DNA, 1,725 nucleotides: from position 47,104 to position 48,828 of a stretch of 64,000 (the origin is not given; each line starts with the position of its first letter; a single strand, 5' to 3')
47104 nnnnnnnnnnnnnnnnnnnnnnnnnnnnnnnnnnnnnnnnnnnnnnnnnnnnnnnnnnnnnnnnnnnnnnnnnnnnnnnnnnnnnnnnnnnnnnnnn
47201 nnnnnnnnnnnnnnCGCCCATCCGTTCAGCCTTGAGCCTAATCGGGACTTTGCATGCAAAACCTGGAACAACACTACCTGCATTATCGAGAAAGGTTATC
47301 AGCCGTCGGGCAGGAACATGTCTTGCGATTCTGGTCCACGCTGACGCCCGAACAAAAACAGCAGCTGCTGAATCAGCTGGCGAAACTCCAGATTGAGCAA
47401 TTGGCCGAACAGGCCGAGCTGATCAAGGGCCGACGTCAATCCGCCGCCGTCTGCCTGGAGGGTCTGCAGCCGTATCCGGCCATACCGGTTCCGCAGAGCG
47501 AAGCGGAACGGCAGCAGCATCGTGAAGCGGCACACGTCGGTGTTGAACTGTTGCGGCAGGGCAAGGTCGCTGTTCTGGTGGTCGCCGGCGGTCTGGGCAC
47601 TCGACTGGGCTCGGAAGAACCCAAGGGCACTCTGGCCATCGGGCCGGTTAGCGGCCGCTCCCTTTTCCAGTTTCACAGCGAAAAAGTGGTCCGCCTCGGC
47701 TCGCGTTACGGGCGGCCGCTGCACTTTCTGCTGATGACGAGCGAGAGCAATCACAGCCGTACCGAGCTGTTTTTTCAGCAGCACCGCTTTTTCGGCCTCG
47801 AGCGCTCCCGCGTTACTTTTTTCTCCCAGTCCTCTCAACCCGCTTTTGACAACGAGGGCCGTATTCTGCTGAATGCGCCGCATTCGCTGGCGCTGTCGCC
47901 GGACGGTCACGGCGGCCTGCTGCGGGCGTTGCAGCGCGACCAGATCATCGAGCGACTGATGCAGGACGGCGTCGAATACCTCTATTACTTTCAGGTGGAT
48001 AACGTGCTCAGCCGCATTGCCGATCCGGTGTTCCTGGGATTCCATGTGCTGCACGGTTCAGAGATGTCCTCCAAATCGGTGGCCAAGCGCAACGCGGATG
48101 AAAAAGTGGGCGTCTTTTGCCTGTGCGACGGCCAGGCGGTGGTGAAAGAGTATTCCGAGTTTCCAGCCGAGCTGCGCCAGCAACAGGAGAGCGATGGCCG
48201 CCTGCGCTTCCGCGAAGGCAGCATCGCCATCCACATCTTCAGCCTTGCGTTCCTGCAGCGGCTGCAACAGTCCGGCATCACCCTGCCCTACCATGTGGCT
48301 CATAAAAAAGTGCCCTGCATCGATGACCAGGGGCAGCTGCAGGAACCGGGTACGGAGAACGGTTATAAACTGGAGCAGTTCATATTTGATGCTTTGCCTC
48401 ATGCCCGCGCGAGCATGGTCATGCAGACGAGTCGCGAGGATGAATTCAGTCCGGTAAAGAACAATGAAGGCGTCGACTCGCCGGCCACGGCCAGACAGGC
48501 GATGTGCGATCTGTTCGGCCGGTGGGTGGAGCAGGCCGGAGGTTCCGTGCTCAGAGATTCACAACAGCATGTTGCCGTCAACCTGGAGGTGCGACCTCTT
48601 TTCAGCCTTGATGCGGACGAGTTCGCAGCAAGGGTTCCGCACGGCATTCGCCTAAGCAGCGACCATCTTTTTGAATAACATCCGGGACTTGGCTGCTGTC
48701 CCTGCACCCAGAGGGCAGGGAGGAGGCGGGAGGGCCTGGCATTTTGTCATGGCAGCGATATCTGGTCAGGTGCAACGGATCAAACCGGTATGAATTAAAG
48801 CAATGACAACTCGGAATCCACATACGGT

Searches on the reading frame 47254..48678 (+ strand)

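Call 26: search_protein_families(library=pfam, proteins=[window:47254-48678:+], max_evalue=0.00001)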
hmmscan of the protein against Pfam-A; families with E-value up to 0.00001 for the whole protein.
window:47254-48678:+ (474 aa): 1 family
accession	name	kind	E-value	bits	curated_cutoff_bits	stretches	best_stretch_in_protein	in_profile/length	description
PF01704.24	UDPGP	-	3.5e-41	141.7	22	1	98-405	49-339/413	UTP--glucose-1-phosphate uridylyltransferase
